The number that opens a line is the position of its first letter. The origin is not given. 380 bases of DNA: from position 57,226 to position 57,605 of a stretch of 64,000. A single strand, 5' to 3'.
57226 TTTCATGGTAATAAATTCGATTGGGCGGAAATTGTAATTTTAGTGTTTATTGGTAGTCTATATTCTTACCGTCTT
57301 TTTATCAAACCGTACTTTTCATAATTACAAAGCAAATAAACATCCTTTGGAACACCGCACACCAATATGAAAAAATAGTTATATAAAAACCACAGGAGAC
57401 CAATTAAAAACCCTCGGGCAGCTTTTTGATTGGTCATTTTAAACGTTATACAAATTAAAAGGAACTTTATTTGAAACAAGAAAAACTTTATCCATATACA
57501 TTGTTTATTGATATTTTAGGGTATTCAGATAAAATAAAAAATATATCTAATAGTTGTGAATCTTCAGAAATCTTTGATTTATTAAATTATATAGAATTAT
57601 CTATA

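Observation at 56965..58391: Cyclase-homology-like protein with a helical C-terminal extension next to a small 4-TM protein: candidate nucleotide-signalling conflict module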

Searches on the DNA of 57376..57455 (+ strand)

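Call 78: build_rna_model(alignment_id=A5)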
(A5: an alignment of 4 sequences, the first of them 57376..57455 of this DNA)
Model R1 built from alignment A5 (4 sequences, 89 columns); structure: RNAalifold consensus.
model positions 76; base pairs 12; branch points 0; effective number of sequences 2.69; information 0.743 bits per position. Calibrated on 0.2 Mb of random sequence (short: E-values are rough).
structure used (alignment columns):
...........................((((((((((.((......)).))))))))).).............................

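Call 79: search_with_rna_model(model_id=R1, source=window, filters=off, max_evalue=10, show_alignments=6)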
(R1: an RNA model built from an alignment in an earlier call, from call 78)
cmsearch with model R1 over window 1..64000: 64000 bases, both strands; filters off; matches with E-value up to 10: 5.
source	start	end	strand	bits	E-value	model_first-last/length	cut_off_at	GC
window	58391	58467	+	83.7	1.2e-13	1-76/76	no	0.34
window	57378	57455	+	78.2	1.5e-12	1-76/76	no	0.33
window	58390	58466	-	19.8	0.4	1-76/76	no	0.32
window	56938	56996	+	17.6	1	1-76/76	no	0.25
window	58124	58171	+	13.2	7.6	1-76/76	no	0.25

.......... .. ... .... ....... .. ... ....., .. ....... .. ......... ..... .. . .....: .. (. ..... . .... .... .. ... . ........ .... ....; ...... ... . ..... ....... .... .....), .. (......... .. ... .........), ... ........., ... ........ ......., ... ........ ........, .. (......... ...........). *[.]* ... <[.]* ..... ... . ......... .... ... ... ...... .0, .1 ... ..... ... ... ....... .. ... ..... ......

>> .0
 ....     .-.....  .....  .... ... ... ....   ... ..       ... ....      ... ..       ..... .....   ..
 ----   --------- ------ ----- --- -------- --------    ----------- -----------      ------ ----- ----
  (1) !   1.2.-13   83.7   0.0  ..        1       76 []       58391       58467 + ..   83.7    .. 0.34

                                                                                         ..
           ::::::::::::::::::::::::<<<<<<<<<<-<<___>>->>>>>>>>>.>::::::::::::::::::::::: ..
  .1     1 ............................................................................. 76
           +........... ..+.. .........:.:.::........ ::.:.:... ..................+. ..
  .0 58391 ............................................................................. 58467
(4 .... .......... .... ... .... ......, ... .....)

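Call 81: search_with_rna_model(model_id=R1, sources=[L052, L053, L054, L055, L056, L057, L058, L059, L060, L061, L062, L063, L064, L065, L066, L067, L068, L069, L070, L071, L072, L073, L074, L075, L076, L077, L078, L079, L080, L081, L082, L083, L084, L085, L086, L087, L088, L089, L090, L091, L092, L093, L094, L095, L096, L097, L098, L099, L100, L101, L102, L103, L104, L105, L106, L107, L108, L109, L110, L111, L112, L113, L114, L115, L116, L117, L118, L119, L120, L121, L122, L123, L124, L125, L009, L051], max_evalue=0.01, make_alignment=true)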
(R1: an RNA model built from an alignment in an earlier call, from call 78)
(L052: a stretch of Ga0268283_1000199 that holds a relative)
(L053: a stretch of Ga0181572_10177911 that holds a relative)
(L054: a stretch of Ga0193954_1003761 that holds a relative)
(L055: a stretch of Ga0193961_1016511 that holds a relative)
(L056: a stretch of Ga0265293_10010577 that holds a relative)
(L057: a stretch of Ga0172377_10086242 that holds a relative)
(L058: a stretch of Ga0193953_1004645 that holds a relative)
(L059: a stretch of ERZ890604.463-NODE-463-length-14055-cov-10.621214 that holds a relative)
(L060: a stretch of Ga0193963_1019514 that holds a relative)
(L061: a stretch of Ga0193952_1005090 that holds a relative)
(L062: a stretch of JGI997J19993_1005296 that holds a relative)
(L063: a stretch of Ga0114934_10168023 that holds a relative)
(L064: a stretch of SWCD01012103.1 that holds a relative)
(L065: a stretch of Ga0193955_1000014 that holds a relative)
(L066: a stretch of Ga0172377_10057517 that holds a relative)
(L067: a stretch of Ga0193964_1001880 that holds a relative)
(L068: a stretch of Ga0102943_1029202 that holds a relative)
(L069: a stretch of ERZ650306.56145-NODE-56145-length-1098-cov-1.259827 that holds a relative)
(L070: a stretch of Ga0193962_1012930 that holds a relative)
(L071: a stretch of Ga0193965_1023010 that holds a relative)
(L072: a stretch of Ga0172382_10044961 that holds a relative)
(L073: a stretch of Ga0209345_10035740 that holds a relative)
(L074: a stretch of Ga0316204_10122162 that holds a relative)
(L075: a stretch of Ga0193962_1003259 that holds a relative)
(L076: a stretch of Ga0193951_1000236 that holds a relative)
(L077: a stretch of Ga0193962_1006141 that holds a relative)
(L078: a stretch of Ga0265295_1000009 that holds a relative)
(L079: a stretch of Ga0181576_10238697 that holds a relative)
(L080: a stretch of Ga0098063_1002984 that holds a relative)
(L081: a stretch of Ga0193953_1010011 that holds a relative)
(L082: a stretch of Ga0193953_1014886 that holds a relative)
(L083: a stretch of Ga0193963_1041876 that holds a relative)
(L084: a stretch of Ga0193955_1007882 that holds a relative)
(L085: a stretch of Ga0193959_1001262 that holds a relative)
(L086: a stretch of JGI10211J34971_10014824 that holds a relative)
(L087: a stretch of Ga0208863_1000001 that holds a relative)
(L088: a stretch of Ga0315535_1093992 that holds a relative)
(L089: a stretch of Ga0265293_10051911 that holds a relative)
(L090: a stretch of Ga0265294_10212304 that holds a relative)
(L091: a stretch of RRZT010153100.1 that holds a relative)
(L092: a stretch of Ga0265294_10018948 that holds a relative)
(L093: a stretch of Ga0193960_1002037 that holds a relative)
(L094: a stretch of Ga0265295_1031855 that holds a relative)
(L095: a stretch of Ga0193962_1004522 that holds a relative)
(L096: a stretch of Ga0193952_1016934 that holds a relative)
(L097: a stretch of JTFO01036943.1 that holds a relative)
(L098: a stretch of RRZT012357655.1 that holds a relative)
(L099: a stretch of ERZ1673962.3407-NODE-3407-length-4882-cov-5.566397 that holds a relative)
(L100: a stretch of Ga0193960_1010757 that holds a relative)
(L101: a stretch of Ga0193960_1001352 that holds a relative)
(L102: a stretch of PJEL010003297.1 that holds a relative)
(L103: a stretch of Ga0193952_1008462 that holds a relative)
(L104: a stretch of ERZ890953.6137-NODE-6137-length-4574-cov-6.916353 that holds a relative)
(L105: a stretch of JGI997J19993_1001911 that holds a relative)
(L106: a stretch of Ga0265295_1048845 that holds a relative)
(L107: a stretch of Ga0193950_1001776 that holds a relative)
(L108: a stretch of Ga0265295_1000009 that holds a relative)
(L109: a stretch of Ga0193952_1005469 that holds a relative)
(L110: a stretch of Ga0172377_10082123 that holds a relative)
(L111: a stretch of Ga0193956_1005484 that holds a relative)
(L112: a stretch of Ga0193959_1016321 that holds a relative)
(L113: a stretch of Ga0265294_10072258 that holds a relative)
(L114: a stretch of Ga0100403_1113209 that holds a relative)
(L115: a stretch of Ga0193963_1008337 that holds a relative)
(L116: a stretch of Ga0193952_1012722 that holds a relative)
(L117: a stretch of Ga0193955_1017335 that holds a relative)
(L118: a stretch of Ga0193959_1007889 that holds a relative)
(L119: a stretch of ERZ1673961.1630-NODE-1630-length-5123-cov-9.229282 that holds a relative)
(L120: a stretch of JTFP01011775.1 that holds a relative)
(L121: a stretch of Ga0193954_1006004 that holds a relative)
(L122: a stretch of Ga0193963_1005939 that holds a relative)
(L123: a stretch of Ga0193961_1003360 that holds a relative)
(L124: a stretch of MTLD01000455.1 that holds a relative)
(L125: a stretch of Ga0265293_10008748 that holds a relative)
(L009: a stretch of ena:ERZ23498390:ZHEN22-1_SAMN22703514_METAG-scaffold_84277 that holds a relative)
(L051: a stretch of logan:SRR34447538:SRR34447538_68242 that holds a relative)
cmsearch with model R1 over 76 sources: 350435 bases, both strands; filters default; matches with E-value up to 0.01: 208.
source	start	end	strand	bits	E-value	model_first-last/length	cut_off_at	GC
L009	3066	3141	+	87.7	1.1e-13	1-76/76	no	0.32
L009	2140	2215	+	83.8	6.6e-13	1-76/76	no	0.37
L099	3714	3789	-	81.3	2e-12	1-76/76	no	0.33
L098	3550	3625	+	81.2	2.1e-12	1-76/76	no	0.33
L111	1855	1930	-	81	2.3e-12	1-76/76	no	0.34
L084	3044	3119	+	80.8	2.5e-12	1-76/76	no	0.3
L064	4256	4331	+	80.7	2.6e-12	1-76/76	no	0.34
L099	3226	3301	-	80.5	2.9e-12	1-76/76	no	0.32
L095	3865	3940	+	80.3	3.1e-12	1-76/76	no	0.34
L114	424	499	+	80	3.5e-12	1-76/76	no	0.36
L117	266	341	+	79.5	4.4e-12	1-76/76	no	0.38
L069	609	684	-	79.3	5e-12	1-76/76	no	0.32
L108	5873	5948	-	79.1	5.4e-12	1-76/76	no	0.26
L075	3476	3551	-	78.9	5.9e-12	1-76/76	no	0.36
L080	2818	2893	+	78.3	7.6e-12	1-76/76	no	0.33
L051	334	411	+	78.2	8.1e-12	1-76/76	no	0.33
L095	3498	3573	+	77.9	9.2e-12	1-76/76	no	0.3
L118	1356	1431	+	77.9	9.3e-12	1-76/76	no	0.29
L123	1512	1587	-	77.9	9.3e-12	1-76/76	no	0.29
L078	1148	1223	-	77.8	9.5e-12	1-76/76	no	0.37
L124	1428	1503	+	77.4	1.2e-11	1-76/76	no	0.33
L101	9078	9153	+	77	1.4e-11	1-76/76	no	0.3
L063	807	882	+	76.8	1.5e-11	1-76/76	no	0.39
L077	562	638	-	76.6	1.6e-11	1-76/76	no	0.31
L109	1373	1449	-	76.6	1.6e-11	1-76/76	no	0.31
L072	3142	3217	-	76.1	2.1e-11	1-76/76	no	0.36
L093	6036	6111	+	76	2.2e-11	1-76/76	no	0.33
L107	2617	2692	-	76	2.2e-11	1-76/76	no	0.33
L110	538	613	-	75.9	2.3e-11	1-76/76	no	0.32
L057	1231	1306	-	75.8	2.3e-11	1-76/76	no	0.37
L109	3645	3723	-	75.4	2.8e-11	1-76/76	no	0.34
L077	2834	2912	-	75.4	2.9e-11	1-76/76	no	0.33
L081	634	709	+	75.1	3.3e-11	1-76/76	no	0.36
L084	1559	1634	+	75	3.4e-11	1-76/76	no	0.33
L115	259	334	-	75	3.4e-11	1-76/76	no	0.33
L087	2736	2811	-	74.7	3.9e-11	1-76/76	no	0.36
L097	1766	1841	+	74.6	4.1e-11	1-76/76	no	0.37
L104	2627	2702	-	74.6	4.1e-11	1-76/76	no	0.34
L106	1338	1413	-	74.5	4.2e-11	1-76/76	no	0.37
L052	11173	11248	+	74.4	4.5e-11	1-76/76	no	0.36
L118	3445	3520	+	74.2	4.9e-11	1-76/76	no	0.29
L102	11562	11637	-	73.4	6.9e-11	1-76/76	no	0.37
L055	869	944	-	73.4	7e-11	1-76/76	no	0.38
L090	60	132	-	73.1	8.1e-11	1-76/76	no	0.34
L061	838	913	-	72.1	1.2e-10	1-76/76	no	0.38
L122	3165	3240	+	72.1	1.2e-10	1-76/76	no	0.38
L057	2264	2339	-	71.2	1.9e-10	1-76/76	no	0.34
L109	2802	2877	-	71.2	1.9e-10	1-76/76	no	0.38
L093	2457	2532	+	71.1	2e-10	1-76/76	no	0.39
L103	113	188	-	70.8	2.2e-10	1-76/76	no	0.37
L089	2048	2123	-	70.7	2.3e-10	1-76/76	no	0.36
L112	319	394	+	70.6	2.5e-10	1-76/76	no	0.38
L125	4014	4089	+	70.6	2.5e-10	1-76/76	no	0.39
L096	775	848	+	70.6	2.5e-10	1-76/76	no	0.32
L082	428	501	+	70.6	2.5e-10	1-76/76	no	0.32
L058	3778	3853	+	70.3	2.8e-10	1-76/76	no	0.33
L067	773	848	+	70.3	2.8e-10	1-76/76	no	0.33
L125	11717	11792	+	70.2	2.9e-10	1-76/76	no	0.36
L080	1872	1947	+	70.2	2.9e-10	1-76/76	no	0.36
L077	1991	2066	-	70.1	3.1e-10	1-76/76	no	0.39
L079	912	987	+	70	3.2e-10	1-76/76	no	0.38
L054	1698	1773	+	70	3.3e-10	1-76/76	no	0.39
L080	250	325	+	69.8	3.5e-10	1-76/76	no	0.34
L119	3381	3456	-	69.8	3.6e-10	1-76/76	no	0.37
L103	3102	3177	-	69.6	3.9e-10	1-76/76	no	0.37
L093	1461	1536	+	69.4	4.2e-10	1-76/76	no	0.37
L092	4171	4246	-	69.2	4.7e-10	1-76/76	no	0.38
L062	499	574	-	68.8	5.6e-10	1-76/76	no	0.37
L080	795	870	+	68.6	6.2e-10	1-76/76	no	0.29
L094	2985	3060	-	68.5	6.5e-10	1-76/76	no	0.34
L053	1247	1322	+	68.4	6.7e-10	1-76/76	no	0.34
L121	2379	2454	+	68.2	7.2e-10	1-76/76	no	0.37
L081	105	180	+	68.2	7.4e-10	1-76/76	no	0.33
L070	1356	1431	+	68.1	7.6e-10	1-76/76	no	0.36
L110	2219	2294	-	67.9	8.3e-10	1-76/76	no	0.39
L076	230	305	+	67.9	8.4e-10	1-76/76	no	0.39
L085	2423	2498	+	67.9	8.4e-10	1-76/76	no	0.39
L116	1555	1630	+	67.9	8.4e-10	1-76/76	no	0.39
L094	110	185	-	67.9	8.5e-10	1-76/76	no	0.37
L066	1362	1437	-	67.5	1e-09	1-76/76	no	0.38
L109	134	209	-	66.8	1.4e-09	1-76/76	no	0.36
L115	2740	2818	-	66.7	1.4e-09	1-76/76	no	0.35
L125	10721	10796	+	66.7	1.5e-09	1-76/76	no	0.38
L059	979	1056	+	66.2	1.8e-09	1-76/76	no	0.38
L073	782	857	-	66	2e-09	1-76/76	no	0.34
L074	1990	2065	-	65.8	2.2e-09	1-76/76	no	0.34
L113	2375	2450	-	65.8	2.2e-09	1-76/76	no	0.39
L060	2104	2179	-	65.7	2.3e-09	1-76/76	no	0.36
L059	1799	1874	+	65.3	2.7e-09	1-76/76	no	0.39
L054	3960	4038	+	65.2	2.9e-09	1-76/76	no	0.33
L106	561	639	-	65.1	3e-09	1-76/76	no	0.41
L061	3289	3365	-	65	3e-09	1-76/76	no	0.38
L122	713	789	+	65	3e-09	1-76/76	no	0.38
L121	3231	3309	+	64.9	3.2e-09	1-76/76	no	0.41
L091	1597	1670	+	64.9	3.3e-09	1-76/76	no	0.35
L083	47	122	+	64.9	3.3e-09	1-76/76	no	0.38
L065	47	122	+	64.6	3.8e-09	1-76/76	no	0.32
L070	2656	2731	+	64.5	3.9e-09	1-76/76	no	0.36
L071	1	71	+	64.5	3.9e-09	6-76/76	5'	0.38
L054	2632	2707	+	64.3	4.2e-09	1-76/76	no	0.34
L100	628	703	-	63.9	5e-09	1-76/76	no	0.39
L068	929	1004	-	63.5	6.1e-09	1-76/76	no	0.34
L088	811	887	-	63.5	6.2e-09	1-76/76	no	0.36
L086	4217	4292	-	63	7.4e-09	1-76/76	no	0.29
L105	2381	2456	+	63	7.4e-09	1-76/76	no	0.29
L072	1546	1621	-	62.3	1e-08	1-76/76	no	0.39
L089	3630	3705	-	62.3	1e-08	1-76/76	no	0.39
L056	376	451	-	62.1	1.2e-08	1-76/76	no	0.42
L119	3906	3978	-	62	1.2e-08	1-76/76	no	0.38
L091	2438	2513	+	62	1.2e-08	1-76/76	no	0.28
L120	96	164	+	61.9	1.3e-08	1-76/76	no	0.36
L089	1236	1311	-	61.7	1.4e-08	1-76/76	no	0.45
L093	7729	7806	+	61.4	1.5e-08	1-76/76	no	0.32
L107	922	999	-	61.4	1.5e-08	1-76/76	no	0.32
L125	4528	4597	+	61.3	1.6e-08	1-76/76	no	0.41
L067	53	126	+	60.9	1.9e-08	1-76/76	no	0.38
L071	546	622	+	60.8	2e-08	1-76/76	no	0.4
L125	137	213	+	60.7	2.2e-08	1-76/76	no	0.39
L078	1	69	-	60.5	2.4e-08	1-68/76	3'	0.35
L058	1321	1396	+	60.1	2.8e-08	1-76/76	no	0.41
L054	2170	2248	+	60.1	2.8e-08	1-76/76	no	0.41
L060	1695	1770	-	59.8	3.3e-08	1-76/76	no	0.36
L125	12419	12495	+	59.5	3.7e-08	1-76/76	no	0.35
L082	2423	2494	+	59.2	4.3e-08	1-69/76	3'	0.43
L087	1935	2010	-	59.1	4.3e-08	1-76/76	no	0.28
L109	806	882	-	59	4.5e-08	1-76/76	no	0.39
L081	2085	2162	+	58.9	4.8e-08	1-76/76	no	0.37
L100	1524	1599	-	58.8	4.9e-08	1-76/76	no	0.36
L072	870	948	-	58.8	5e-08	1-76/76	no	0.38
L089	2954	3032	-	58.8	5e-08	1-76/76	no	0.38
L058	4296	4369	+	58.5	5.7e-08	1-76/76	no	0.31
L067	1291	1364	+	58.5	5.7e-08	1-76/76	no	0.31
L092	3602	3680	-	58.3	6.3e-08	1-76/76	no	0.37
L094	732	807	-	58.2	6.6e-08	1-76/76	no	0.37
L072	2431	2506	-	58.1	6.9e-08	1-76/76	no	0.41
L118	3074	3150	+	57.7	8.4e-08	1-76/76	no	0.36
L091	1041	1118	+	57.2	1e-07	1-76/76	no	0.42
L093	3382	3457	+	57.2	1e-07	1-76/76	no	0.43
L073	2082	2157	-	57.1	1.1e-07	1-76/76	no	0.33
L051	1347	1407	+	56.8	1.3e-07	1-60/76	3'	0.36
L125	3215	3290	+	56.7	1.3e-07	1-76/76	no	0.42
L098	4209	4284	+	56.6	1.4e-07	1-76/76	no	0.36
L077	1064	1141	-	56.6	1.4e-07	1-76/76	no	0.33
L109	1875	1952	-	56.6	1.4e-07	1-76/76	no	0.33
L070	187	262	+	56.4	1.5e-07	1-76/76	no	0.37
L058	2233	2311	+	55.8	1.9e-07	1-76/76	no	0.38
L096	54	128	+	55.6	2.1e-07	1-76/76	no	0.36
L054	6289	6362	+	55.6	2.1e-07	1-76/76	no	0.32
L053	363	438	+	54.8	3e-07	1-76/76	no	0.32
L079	28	103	+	54.8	3e-07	1-76/76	no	0.32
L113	1161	1235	-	54.8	3.1e-07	1-76/76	no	0.37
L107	563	638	-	53.6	5.3e-07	1-76/76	no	0.37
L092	2784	2859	-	53.4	5.6e-07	1-76/76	no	0.38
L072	4391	4467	-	53.4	5.8e-07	1-76/76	no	0.38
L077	3213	3288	-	53.1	6.5e-07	1-76/76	no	0.39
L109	4024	4099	-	53.1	6.5e-07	1-76/76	no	0.39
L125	7139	7217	+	53.1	6.6e-07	1-76/76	no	0.42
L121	1403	1478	+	52.9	7.1e-07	1-76/76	no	0.36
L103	1595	1673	-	52.8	7.6e-07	1-76/76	no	0.33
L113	352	428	-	52.6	8.4e-07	1-76/76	no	0.36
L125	553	629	+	51.9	1.1e-06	1-76/76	no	0.4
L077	1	71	-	51.8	1.2e-06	1-70/76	3'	0.39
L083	623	698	+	51.4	1.4e-06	1-76/76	no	0.37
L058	5177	5252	+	51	1.7e-06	1-76/76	no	0.37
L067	2172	2247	+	51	1.7e-06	1-76/76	no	0.37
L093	4913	4989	+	50.7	1.9e-06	1-76/76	no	0.4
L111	916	993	-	50.6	2.1e-06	1-76/76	no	0.38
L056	7562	7636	-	49.8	2.9e-06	1-76/76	no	0.32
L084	2077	2152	+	48.9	4.3e-06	1-76/76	no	0.32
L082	1668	1741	+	48.7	4.9e-06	1-76/76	no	0.41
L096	2015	2088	+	48.7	4.9e-06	1-76/76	no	0.41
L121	4675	4744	+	47.1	9.7e-06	1-71/76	3'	0.36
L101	8504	8578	+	47.1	9.7e-06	1-76/76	no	0.32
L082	984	1058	+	47.1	9.9e-06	1-76/76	no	0.29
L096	1331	1405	+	47.1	9.9e-06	1-76/76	no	0.29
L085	3609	3679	+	46.9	1.1e-05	1-76/76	no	0.3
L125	6093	6170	+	46.6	1.2e-05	1-76/76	no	0.37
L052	13056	13130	+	46.3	1.4e-05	1-76/76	no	0.37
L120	2611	2685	+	45.8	1.8e-05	1-76/76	no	0.33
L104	187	261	-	45.6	1.9e-05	1-76/76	no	0.31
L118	2754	2830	+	44.7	2.9e-05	1-76/76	no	0.39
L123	113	189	-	44.7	2.9e-05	1-76/76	no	0.39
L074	711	783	-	44.4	3.3e-05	1-76/76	no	0.38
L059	622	698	+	44.3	3.5e-05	1-76/76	no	0.38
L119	2367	2441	-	44.2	3.7e-05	1-76/76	no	0.29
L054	3144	3217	+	43.2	5.8e-05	1-76/76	no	0.31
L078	2272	2346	-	43.2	5.8e-05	1-76/76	no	0.43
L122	4358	4432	+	43.1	5.8e-05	1-76/76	no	0.29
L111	301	378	-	42.7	7.1e-05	1-76/76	no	0.33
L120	1615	1689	+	41.6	0.00012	1-76/76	no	0.39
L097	2220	2284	+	41.5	0.00012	1-64/76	3'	0.4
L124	1967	2038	+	41.2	0.00014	1-76/76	no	0.36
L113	1781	1857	-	40.9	0.00016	1-76/76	no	0.4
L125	2206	2283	+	40.5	0.00019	1-76/76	no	0.41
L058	52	129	+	39.9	0.00025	1-76/76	no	0.37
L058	3058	3131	+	37.7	0.00066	1-76/76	no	0.32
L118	2246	2324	+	36.9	0.00096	1-76/76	no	0.33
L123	619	697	-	36.9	0.00096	1-76/76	no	0.33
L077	3675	3748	-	36.2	0.0013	1-76/76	no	0.3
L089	361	435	-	36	0.0014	1-76/76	no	0.32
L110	1747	1822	-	34.8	0.0025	1-76/76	no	0.39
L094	733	808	+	34.6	0.0027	1-76/76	no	0.36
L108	5231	5307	-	34.6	0.0027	1-76/76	no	0.31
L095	3497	3572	-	34.2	0.0033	1-76/76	no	0.3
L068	2309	2384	-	34.2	0.0033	1-76/76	no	0.34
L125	1714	1788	+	32.8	0.0061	1-76/76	no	0.4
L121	1402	1477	-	32.8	0.0062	1-76/76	no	0.36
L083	644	675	-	31.9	0.0091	25-56/76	no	0.38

Alignment A6: 150 matches aligned to the model, 86 columns, each read 5' to 3' on its own strand. Consensus structure (alignment columns), stored with it:
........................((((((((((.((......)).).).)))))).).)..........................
